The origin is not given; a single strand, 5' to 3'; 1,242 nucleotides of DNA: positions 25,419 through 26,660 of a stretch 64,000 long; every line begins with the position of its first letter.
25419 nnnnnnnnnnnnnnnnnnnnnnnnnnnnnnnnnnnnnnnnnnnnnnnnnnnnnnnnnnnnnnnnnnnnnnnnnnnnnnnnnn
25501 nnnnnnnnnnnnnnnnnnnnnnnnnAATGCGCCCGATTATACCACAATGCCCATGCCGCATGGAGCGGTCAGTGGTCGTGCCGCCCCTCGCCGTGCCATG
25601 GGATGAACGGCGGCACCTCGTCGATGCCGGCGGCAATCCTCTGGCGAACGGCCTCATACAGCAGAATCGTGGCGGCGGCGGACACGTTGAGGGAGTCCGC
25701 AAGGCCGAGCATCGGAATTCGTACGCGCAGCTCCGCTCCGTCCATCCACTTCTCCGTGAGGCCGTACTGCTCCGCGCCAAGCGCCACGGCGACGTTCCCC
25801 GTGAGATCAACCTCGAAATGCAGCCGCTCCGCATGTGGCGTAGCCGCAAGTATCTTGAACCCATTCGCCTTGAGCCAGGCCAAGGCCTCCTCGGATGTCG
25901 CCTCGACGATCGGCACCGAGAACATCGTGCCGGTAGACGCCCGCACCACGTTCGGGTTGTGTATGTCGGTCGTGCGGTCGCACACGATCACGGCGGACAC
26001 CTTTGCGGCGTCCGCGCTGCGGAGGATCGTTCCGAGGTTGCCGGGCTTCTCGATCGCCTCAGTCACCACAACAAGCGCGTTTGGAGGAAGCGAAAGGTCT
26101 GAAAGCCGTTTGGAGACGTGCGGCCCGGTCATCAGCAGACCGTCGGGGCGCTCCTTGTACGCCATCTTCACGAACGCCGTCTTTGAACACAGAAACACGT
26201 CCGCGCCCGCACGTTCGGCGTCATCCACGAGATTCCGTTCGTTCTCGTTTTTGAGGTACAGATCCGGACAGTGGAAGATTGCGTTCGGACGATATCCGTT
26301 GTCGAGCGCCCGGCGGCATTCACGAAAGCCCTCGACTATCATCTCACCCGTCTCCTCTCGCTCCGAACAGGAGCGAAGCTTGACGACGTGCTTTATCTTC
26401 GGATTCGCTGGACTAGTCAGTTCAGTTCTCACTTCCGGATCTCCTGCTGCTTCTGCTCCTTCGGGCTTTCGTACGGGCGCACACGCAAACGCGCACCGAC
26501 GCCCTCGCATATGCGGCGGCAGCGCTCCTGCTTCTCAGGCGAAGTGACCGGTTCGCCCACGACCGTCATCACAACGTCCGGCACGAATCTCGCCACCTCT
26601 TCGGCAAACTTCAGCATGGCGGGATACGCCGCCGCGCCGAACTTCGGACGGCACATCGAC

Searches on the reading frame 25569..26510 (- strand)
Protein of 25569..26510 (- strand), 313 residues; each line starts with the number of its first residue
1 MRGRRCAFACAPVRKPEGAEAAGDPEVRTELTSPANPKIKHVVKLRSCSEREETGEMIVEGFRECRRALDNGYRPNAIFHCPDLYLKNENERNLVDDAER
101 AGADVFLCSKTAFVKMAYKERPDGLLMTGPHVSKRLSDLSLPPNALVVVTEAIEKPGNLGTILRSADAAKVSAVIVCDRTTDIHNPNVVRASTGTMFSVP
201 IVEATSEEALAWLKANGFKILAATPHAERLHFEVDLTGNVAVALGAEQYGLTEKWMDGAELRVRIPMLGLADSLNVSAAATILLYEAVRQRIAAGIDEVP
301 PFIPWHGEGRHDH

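Call 65: search_protein_families(library=pfam, proteins=[window:25569-26510:-], max_evalue=0.01)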
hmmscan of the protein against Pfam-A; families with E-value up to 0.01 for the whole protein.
window:25569-26510:- (313 aa): 3 families
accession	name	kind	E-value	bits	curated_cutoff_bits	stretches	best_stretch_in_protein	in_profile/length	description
PF00588.24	SpoU_methylase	-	1.3e-35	123.1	29.7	1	146-285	2-142/142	SpoU rRNA Methylase family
PF22435.1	MRM3-like_sub_bind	-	1.5e-15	57.8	27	1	36-126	1-83/84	MRM3-like substrate binding domain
PF08032.17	SpoU_sub_bind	-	0.00013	22.7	22.8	1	58-127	1-68/76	RNA 2'-O ribose methyltransferase substrate binding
